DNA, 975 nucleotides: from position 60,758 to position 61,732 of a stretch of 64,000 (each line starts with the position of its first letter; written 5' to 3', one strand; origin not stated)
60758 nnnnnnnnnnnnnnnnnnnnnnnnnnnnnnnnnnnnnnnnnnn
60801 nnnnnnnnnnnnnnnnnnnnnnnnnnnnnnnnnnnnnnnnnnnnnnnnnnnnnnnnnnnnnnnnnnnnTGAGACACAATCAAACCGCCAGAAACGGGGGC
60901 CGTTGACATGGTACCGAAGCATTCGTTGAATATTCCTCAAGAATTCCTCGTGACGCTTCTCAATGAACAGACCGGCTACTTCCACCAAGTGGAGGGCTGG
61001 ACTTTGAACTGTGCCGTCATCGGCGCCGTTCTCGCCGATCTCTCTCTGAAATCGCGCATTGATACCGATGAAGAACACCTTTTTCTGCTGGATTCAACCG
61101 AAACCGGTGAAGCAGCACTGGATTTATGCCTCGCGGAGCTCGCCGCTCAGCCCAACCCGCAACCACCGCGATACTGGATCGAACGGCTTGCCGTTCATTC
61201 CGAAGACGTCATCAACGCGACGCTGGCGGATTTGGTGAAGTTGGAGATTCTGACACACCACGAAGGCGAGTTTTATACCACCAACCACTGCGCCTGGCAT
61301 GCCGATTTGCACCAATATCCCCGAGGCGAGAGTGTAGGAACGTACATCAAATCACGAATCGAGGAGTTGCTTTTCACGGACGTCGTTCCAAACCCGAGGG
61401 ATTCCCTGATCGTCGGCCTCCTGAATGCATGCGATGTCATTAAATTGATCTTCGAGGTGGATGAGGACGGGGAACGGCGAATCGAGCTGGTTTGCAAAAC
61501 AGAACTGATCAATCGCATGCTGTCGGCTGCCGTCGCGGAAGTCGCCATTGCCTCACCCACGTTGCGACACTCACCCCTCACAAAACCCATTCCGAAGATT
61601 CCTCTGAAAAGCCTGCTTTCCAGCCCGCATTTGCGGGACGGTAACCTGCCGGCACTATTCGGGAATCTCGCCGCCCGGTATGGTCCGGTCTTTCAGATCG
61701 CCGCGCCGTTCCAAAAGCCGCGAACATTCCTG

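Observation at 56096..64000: Putative bacterial sterol-biosynthesis cluster with a fused squalene-epoxidase/oxidosqualene-cyclase and a GPP34-P450 fusion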

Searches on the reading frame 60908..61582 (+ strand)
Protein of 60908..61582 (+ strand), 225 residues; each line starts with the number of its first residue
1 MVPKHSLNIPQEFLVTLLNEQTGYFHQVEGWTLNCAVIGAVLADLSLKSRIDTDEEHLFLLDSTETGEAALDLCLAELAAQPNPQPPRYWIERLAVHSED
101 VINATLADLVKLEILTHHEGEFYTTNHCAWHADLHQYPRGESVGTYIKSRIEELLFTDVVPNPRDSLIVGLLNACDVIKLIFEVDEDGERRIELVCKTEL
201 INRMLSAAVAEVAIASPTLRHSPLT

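Call 40: search_solved_structures(query=window:60908-61582:+, max_evalue=10, show_alignments=3)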
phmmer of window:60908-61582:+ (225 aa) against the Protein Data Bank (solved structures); distinct sequences matched with E-value up to 10: 9.
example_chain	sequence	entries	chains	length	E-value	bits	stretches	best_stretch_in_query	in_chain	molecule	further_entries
2zii_A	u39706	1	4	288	0.12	15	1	36-97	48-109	Vacuolar protein sorting-associated protein 74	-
4tu3_A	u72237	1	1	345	0.19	14.4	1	36-97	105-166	Vacuolar protein sorting-associated protein 74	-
2zih_A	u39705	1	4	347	0.19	14.4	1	36-97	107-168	Vacuolar protein sorting-associated protein 74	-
1w36_B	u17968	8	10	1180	0.89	12.2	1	135-162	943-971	EXODEOXYRIBONUCLEASE V BETA CHAIN | RecBCD enzyme subunit RecB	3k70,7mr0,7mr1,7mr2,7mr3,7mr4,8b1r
5mbv_B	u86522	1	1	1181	0.9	12.2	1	135-162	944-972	RecBCD enzyme subunit RecB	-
5ld2_B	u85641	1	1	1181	0.93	12.1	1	135-162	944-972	RecBCD enzyme subunit RecB,RecBCD enzyme subunit RecB,RecBCD enzyme subunit RecB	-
8b1t_B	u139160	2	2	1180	0.93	12.1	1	135-162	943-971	RecBCD enzyme subunit RecB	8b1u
6sjb_B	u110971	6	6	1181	0.93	12.1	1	135-162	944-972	RecBCD enzyme subunit RecB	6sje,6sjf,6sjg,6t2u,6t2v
2lm1_A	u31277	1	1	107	1.1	11.9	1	101-156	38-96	Lysine-specific demethylase lid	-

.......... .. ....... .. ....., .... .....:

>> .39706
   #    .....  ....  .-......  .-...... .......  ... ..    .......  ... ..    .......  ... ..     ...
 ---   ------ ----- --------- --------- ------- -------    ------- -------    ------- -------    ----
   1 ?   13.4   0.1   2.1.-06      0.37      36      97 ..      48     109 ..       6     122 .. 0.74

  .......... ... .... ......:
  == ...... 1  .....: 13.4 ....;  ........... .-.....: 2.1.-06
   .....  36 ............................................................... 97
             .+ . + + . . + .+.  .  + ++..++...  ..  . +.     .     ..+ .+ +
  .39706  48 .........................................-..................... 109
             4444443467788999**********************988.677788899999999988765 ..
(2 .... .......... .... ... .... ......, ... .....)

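Call 61: search_solved_structures(query=A3, max_evalue=1, show_alignments=3)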
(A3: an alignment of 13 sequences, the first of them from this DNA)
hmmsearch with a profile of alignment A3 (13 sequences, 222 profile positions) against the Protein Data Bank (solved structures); distinct sequences matched with E-value up to 1: 5.
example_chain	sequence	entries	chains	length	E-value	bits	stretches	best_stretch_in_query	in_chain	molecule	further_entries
3kn1_A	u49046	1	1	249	3.7e-06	29.8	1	5-182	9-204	Golgi phosphoprotein 3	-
2zii_A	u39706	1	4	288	5.5e-06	29.2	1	6-163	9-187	Vacuolar protein sorting-associated protein 74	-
9qpq_A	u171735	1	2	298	6.7e-06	28.9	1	5-182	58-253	Golgi phosphoprotein 3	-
2zih_A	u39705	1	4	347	9.4e-06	28.5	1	6-162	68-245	Vacuolar protein sorting-associated protein 74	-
4tu3_A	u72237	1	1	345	9.9e-06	28.4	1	6-162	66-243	Vacuolar protein sorting-associated protein 74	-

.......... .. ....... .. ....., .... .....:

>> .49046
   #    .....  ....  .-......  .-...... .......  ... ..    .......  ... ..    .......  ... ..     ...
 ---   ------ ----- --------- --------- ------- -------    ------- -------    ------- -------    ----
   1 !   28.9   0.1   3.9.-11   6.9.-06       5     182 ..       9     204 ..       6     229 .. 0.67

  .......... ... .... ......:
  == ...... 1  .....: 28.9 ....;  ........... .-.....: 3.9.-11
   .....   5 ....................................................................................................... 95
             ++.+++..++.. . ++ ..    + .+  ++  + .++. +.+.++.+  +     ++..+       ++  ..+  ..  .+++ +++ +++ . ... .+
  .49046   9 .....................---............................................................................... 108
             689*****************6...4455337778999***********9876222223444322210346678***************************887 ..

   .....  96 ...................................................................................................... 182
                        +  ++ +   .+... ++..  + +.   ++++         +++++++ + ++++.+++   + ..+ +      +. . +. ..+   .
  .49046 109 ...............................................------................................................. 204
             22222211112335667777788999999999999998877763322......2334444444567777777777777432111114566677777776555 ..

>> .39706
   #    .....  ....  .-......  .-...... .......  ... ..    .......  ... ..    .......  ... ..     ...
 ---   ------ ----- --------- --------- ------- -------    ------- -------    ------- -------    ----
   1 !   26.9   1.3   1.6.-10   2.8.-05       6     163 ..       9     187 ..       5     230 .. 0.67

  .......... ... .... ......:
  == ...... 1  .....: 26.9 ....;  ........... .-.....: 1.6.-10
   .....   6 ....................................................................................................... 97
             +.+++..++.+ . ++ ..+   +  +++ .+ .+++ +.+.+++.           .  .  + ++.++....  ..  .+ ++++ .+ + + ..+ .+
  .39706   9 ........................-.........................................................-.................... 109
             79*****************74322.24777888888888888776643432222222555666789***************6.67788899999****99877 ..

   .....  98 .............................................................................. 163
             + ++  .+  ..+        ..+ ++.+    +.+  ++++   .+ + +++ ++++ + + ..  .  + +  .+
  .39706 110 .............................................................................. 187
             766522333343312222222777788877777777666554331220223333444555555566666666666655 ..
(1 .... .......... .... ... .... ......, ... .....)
